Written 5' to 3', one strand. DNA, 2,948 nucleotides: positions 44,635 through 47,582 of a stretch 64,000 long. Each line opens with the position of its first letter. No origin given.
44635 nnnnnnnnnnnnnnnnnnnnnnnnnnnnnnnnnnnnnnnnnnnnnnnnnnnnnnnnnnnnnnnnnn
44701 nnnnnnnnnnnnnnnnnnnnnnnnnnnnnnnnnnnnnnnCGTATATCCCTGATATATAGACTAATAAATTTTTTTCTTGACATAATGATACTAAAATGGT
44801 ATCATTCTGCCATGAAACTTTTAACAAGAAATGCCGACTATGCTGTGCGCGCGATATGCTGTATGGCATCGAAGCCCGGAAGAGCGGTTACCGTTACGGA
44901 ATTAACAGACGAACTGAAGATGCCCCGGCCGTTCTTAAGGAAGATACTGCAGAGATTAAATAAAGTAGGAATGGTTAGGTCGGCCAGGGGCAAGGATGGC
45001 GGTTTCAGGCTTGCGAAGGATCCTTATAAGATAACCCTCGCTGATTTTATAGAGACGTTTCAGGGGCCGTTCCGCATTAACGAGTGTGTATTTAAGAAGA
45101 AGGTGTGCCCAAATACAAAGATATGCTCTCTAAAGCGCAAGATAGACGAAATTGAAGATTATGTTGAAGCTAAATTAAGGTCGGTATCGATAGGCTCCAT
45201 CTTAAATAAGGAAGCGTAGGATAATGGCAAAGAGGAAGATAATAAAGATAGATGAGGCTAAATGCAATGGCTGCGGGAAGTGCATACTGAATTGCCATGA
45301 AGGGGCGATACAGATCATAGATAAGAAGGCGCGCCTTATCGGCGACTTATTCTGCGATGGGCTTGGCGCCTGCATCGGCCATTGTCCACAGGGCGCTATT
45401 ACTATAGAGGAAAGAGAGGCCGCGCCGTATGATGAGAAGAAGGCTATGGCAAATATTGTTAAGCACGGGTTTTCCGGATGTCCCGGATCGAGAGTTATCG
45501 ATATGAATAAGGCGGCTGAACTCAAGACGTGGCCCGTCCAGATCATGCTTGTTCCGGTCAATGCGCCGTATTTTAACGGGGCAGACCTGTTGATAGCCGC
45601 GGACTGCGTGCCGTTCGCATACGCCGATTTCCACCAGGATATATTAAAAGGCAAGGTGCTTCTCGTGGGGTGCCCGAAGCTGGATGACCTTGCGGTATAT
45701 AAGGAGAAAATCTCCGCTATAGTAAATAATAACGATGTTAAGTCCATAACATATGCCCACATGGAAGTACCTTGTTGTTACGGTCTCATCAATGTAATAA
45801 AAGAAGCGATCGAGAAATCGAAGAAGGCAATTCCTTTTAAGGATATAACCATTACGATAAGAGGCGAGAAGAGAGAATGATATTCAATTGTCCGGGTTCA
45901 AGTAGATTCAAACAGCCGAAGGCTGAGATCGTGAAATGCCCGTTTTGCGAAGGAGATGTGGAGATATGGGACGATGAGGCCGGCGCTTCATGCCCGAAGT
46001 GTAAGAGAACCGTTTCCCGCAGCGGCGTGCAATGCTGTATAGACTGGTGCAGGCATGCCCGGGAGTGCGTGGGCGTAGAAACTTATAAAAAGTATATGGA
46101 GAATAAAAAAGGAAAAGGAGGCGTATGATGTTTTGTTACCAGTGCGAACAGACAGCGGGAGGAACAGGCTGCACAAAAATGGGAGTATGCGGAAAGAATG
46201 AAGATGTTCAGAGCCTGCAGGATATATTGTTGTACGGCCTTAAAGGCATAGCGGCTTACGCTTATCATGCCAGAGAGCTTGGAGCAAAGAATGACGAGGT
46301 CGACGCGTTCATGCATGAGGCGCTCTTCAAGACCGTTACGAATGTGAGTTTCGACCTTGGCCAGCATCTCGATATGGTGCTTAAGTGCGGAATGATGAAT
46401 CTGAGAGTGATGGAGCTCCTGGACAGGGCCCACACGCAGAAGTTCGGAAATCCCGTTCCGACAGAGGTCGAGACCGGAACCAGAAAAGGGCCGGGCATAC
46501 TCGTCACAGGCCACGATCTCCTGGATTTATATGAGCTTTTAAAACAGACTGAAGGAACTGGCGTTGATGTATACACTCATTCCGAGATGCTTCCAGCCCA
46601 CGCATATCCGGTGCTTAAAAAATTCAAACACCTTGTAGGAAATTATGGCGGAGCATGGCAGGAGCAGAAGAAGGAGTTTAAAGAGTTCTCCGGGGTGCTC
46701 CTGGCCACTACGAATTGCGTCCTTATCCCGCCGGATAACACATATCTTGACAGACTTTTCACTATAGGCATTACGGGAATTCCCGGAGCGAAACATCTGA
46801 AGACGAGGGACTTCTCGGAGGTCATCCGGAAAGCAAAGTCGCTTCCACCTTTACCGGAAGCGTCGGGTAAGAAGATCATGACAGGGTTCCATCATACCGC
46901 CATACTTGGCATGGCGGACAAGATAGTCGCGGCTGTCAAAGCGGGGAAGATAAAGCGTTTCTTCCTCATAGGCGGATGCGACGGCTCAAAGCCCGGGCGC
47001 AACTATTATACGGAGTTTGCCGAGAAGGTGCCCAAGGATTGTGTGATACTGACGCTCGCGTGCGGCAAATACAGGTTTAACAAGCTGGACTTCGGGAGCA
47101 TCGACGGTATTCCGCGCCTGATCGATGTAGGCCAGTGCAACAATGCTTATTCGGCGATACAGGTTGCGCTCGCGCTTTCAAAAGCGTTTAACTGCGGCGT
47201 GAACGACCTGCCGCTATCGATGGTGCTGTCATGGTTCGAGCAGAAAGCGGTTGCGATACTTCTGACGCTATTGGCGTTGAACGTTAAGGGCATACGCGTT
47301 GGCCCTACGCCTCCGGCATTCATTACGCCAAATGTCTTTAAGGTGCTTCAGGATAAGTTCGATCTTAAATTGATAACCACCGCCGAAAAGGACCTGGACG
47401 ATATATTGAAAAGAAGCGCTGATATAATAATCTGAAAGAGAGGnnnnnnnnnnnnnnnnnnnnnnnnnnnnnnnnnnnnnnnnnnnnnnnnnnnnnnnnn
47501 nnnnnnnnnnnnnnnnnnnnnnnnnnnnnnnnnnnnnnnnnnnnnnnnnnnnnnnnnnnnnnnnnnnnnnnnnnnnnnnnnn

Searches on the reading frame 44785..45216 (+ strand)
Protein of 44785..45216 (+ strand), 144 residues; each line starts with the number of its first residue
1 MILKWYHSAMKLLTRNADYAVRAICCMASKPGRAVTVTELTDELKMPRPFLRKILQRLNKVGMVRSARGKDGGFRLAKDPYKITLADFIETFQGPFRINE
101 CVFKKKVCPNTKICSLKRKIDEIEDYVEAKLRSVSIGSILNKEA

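Call 3: search_protein_families(library=pfam, proteins=[window:44785-45216:+], max_evalue=0.01)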
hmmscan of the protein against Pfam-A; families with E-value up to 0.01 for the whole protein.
window:44785-45216:+ (144 aa): 7 families
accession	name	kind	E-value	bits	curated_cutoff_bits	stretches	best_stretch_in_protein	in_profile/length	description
PF02082.26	Rrf2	-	1e-31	110.2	30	1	13-141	1-131/132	Iron-dependent Transcriptional regulator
PF02002.24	TFIIE_alpha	-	0.00015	22.1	22.9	1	34-89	27-82/105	TFIIE alpha subunit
PF12802.13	MarR_2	-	0.00016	22.2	27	1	29-67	16-54/61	MarR family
PF01978.25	TrmB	-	0.0011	19.3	25.6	1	35-80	23-59/68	Sugar-specific transcriptional regulator TrmB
PF03444.21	HrcA_DNA-bdg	-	0.0037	17.3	21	1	26-82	15-71/79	Winged helix-turn-helix transcription repressor, HrcA DNA-binding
PF09339.16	HTH_IclR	-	0.0062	16.7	22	1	26-66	11-50/52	IclR helix-turn-helix domain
PF00392.27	GntR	-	0.0072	16.4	27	0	30-70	19-60/64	Bacterial regulatory proteins, gntR family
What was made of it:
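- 44785..45219 (+): Rrf2-family regulator with a C-x6-C-x5-C motif; head of the island. Pfam Rrf2 at 110 bits (call 3).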

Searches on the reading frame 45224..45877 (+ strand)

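Call 3: search_protein_families(library=pfam, proteins=[window:45224-45877:+], max_evalue=0.01)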
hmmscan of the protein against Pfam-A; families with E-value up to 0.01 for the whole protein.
window:45224-45877:+ (218 aa): 9 families
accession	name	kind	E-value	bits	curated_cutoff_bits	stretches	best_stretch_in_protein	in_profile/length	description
PF00037.32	Fer4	-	1.7e-08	34.4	21.1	2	7-29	1-23/24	4Fe-4S binding domain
PF13237.11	Fer4_10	-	3.2e-08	33.8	25.5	1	7-55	2-53/53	4Fe-4S dicluster domain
PF12838.12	Fer4_7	-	1.7e-07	32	27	1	13-58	1-52/52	4Fe-4S dicluster domain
PF12837.12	Fer4_6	-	2.4e-07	30.8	25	1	6-29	1-24/24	4Fe-4S binding domain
PF14697.11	Fer4_21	-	1.5e-06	28.6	35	1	8-60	2-58/59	4Fe-4S dicluster domain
PF13187.11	Fer4_9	-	1.6e-06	28.5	27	1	13-59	1-52/52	4Fe-4S dicluster domain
PF13484.11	Fer4_16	-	0.00062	20.9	30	0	13-30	1-18/66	4Fe-4S double cluster binding domain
PF12797.12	Fer4_2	-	0.00085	19.6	24.5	1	6-25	2-21/22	4Fe-4S binding domain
PF25160.1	LdpA_Fe-S-bd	-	0.0076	16.5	27.6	0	9-32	23-46/49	LdpA Fe-S cluster-binding domain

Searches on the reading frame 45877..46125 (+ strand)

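Call 3: search_protein_families(library=pfam, proteins=[window:45877-46125:+], max_evalue=0.01)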
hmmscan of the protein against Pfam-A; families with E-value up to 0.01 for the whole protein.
window:45877-46125:+ (83 aa): 3 families
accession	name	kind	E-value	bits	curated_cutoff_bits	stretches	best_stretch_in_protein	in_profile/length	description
PF19335.5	HMBD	-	0.0035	17.7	23.6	0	32-44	12-23/28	Heavy metal binding domain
PF14369.11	Zn_ribbon_19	-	0.0089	16.6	30.8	0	28-43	12-28/35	zinc-ribbon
PF03966.22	Trm112p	-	0.0093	16.3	22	0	17-44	6-33/40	Trm112p-like protein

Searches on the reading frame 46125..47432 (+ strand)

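Call 3: search_protein_families(library=pfam, proteins=[window:46125-47432:+], max_evalue=0.01)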
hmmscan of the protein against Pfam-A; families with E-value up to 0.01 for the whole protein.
window:46125-47432:+ (436 aa): 1 family
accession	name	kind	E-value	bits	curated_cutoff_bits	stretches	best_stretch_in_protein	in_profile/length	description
PF03063.25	Prismane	-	1.1e-141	473.5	27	2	82-424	162-512/513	Prismane/CO dehydrogenase family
